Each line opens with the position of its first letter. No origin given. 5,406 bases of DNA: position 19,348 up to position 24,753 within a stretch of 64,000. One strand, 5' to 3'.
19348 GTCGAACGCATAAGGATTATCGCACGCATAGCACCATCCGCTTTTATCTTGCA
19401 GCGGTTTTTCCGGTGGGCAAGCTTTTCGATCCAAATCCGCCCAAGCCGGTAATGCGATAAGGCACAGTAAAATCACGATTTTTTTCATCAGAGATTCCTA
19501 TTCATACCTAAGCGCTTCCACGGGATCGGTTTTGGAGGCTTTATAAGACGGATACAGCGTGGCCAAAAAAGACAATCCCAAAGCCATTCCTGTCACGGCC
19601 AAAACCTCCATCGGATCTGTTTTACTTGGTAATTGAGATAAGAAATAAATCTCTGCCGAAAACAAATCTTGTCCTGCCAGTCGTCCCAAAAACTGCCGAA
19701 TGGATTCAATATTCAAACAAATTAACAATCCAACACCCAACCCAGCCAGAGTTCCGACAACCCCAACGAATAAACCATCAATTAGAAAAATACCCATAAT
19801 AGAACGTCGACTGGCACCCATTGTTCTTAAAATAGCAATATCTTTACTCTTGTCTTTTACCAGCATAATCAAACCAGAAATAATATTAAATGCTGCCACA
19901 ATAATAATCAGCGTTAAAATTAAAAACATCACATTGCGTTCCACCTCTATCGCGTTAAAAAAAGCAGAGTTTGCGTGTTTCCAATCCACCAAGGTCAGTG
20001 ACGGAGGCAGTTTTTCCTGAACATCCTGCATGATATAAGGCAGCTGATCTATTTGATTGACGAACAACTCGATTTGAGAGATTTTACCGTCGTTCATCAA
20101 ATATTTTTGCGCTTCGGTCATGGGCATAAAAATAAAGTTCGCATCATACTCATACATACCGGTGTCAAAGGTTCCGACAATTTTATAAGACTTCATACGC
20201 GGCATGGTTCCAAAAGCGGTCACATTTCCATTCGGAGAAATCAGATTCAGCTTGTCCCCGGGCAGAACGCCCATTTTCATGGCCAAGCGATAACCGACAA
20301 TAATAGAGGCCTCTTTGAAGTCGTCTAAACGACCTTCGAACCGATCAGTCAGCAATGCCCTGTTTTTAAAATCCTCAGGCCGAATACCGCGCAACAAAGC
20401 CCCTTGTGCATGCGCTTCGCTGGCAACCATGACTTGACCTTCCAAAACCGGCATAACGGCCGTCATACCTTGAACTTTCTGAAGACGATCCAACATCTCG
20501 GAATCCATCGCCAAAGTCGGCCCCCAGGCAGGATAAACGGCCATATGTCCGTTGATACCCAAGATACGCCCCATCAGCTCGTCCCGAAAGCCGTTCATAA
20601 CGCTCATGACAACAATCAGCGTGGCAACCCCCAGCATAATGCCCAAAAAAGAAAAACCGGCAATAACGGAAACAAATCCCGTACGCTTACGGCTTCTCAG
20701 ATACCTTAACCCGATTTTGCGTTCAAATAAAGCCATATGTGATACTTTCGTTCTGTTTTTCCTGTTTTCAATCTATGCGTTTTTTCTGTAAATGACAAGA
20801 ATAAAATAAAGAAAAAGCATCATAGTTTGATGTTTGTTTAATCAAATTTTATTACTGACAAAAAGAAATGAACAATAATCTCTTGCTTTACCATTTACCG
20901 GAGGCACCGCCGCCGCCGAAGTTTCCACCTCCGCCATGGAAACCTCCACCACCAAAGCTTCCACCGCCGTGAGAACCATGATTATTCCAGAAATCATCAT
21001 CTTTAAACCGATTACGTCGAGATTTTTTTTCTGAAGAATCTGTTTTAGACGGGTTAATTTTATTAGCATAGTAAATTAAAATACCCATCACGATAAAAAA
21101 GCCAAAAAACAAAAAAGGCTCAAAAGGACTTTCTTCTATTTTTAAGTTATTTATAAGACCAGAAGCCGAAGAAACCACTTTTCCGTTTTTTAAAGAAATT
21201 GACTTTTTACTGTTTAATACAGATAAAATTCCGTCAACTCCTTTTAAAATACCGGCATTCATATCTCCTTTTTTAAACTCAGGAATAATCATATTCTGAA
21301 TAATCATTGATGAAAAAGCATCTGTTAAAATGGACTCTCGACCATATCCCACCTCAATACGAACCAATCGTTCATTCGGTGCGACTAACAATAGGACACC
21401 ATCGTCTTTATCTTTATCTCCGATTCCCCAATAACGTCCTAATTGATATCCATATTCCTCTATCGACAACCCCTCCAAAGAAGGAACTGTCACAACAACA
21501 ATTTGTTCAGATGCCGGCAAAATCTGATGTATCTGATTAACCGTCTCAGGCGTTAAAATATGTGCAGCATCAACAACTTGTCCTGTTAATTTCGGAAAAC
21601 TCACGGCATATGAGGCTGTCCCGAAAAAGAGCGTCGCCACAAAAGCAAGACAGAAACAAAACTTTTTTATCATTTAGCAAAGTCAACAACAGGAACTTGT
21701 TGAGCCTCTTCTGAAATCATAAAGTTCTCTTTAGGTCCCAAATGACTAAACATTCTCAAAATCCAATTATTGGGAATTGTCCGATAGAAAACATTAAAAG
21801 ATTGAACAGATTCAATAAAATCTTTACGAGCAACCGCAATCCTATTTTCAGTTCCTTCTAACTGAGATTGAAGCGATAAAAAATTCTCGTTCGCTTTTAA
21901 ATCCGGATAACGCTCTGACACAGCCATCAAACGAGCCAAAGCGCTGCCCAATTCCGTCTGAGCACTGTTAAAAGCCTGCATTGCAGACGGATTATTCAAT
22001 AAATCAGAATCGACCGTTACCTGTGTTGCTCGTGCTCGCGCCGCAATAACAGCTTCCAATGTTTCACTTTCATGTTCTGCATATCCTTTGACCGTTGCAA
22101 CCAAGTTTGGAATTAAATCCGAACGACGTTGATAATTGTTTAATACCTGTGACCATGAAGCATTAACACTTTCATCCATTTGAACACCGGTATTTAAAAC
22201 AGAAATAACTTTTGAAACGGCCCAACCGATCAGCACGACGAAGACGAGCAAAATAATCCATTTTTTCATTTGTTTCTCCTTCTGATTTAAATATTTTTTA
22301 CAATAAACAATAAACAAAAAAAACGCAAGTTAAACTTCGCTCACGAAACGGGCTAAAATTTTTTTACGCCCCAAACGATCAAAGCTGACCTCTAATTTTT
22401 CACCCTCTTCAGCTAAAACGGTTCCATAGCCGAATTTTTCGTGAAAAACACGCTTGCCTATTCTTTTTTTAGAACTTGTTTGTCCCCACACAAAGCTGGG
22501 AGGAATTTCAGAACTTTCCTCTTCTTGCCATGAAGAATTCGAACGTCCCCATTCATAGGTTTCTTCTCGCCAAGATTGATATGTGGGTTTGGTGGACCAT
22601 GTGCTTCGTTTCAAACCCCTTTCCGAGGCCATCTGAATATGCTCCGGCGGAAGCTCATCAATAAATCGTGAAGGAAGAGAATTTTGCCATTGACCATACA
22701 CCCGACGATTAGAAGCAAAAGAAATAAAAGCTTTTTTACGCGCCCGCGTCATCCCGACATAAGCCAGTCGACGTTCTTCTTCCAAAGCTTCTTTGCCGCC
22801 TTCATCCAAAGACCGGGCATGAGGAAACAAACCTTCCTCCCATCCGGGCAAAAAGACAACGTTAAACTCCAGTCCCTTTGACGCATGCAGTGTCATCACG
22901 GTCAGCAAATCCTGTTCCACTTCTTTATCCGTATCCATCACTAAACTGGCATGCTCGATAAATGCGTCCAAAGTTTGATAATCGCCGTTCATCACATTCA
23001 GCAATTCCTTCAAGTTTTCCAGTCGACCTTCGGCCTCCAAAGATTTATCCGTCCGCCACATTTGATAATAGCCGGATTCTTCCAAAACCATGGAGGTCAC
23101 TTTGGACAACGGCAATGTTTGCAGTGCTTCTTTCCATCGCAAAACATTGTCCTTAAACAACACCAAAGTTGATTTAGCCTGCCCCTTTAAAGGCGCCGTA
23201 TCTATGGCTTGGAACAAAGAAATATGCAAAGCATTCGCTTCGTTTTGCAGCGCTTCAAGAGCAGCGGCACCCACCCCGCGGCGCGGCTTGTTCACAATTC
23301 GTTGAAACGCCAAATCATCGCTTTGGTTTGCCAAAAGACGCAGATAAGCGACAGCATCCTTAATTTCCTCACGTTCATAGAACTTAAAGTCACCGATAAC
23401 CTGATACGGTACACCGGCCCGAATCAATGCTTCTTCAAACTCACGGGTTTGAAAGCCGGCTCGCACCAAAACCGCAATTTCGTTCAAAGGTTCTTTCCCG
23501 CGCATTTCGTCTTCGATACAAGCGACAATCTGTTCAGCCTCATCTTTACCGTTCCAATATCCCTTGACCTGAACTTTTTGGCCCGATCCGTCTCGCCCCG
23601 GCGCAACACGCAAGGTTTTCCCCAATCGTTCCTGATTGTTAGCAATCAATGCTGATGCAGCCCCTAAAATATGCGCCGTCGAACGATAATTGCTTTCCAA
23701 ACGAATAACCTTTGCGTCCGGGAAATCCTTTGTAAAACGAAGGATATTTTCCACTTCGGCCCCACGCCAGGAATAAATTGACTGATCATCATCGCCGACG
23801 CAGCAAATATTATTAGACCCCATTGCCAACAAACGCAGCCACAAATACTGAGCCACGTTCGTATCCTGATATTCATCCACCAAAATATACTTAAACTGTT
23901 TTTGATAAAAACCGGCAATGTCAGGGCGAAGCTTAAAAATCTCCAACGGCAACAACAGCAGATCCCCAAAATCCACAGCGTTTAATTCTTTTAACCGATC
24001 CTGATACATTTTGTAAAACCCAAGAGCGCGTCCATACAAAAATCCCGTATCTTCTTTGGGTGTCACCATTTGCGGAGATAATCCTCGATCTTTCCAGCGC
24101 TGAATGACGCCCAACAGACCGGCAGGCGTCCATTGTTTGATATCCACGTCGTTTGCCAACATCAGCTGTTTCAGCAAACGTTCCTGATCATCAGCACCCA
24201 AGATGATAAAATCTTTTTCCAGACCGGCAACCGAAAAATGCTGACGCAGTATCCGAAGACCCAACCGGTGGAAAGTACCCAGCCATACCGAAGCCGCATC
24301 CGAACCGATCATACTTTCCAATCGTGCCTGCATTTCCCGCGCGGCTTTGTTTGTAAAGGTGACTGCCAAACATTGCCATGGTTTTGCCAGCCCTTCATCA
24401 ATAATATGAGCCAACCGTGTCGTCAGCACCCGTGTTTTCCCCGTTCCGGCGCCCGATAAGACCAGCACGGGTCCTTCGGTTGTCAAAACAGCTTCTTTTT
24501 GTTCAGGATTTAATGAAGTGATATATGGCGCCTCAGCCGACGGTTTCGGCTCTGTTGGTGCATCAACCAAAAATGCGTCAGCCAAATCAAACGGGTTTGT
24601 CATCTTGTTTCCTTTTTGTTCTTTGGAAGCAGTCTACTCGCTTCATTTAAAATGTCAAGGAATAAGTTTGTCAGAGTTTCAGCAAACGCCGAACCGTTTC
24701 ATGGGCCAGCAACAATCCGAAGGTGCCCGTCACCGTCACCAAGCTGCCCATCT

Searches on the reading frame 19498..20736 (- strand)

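Call 29: search_protein_families(library=pfam, proteins=[window:19498-20736:-], max_evalue=0.001)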
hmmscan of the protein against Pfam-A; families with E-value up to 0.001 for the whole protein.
window:19498-20736:- (412 aa): 2 families
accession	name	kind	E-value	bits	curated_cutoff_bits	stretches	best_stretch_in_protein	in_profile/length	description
PF02687.27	FtsX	-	2.9e-17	63.3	25.5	1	272-405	2-120/120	FtsX-like permease C-terminal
PF12704.14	MacB_PCD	-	3.1e-15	57.4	27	1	29-227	4-192/207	MacB-like periplasmic core domain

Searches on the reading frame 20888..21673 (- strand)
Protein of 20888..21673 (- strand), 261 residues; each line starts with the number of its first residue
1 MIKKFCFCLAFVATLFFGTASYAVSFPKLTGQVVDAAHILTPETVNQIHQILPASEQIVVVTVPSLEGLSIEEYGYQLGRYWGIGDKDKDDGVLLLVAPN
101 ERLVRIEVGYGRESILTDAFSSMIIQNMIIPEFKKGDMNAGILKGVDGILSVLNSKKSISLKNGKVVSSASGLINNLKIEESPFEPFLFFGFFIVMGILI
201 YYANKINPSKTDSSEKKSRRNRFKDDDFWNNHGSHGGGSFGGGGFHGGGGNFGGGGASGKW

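Call 29: search_protein_families(library=pfam, proteins=[window:20888-21673:-], max_evalue=0.001)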
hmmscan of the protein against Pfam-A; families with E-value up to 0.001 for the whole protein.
window:20888-21673:- (261 aa): 2 families
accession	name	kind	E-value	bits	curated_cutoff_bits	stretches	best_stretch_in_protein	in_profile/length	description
PF04536.20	TPM_phosphatase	-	2e-36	125.2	22.1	1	33-150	1-123/125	TPM domain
PF07172.16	GRP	-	3.8e-06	27.9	30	1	187-257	6-77/90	Glycine rich protein family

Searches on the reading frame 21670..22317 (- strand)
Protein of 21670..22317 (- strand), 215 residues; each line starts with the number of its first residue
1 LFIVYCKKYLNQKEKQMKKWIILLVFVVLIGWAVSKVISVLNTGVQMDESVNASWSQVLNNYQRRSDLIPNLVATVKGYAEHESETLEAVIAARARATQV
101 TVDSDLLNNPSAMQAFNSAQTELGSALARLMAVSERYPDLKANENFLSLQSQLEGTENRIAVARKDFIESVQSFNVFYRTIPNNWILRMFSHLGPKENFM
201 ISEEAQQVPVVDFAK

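Call 29: search_protein_families(library=pfam, proteins=[window:21670-22317:-], max_evalue=0.001)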
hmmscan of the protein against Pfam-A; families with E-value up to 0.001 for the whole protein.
window:21670-22317:- (215 aa): 1 family
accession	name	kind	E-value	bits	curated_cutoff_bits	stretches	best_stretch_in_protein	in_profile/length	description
PF04011.17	LemA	-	1.7e-53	180.8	26.2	1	54-213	1-149/149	LemA family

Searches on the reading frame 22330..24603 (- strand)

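Call 29: search_protein_families(library=pfam, proteins=[window:22330-24603:-], max_evalue=0.001)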
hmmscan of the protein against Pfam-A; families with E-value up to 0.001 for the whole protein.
window:22330-24603:- (757 aa): 7 families
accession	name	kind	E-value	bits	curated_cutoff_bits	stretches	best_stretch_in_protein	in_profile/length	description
PF00580.27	UvrD-helicase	-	3.6e-86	289.7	23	1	31-295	1-271/271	UvrD/REP helicase N-terminal domain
PF13361.12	UvrD_C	-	1e-70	239.3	25.6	1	300-631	1-349/350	UvrD-like helicase C-terminal domain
PF13245.12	AAA_19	-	3.2e-20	73.1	25.1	1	35-278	1-132/134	AAA domain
PF13538.12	UvrD_C_2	-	8.9e-09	35.5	27.4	0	607-627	31-51/52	UvrD-like helicase C-terminal domain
PF13604.12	AAA_30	-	3.5e-07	30.6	27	1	31-96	2-67/191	AAA domain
PF21196.3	PcrA_UvrD_tudor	-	1.9e-05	24.8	23.9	1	715-753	1-43/48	PcrA/UvrD tudor domain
PF01443.25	Viral_helicase1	-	2e-05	25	21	0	235-286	58-108/228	Viral superfamily 1 RNA helicase core domain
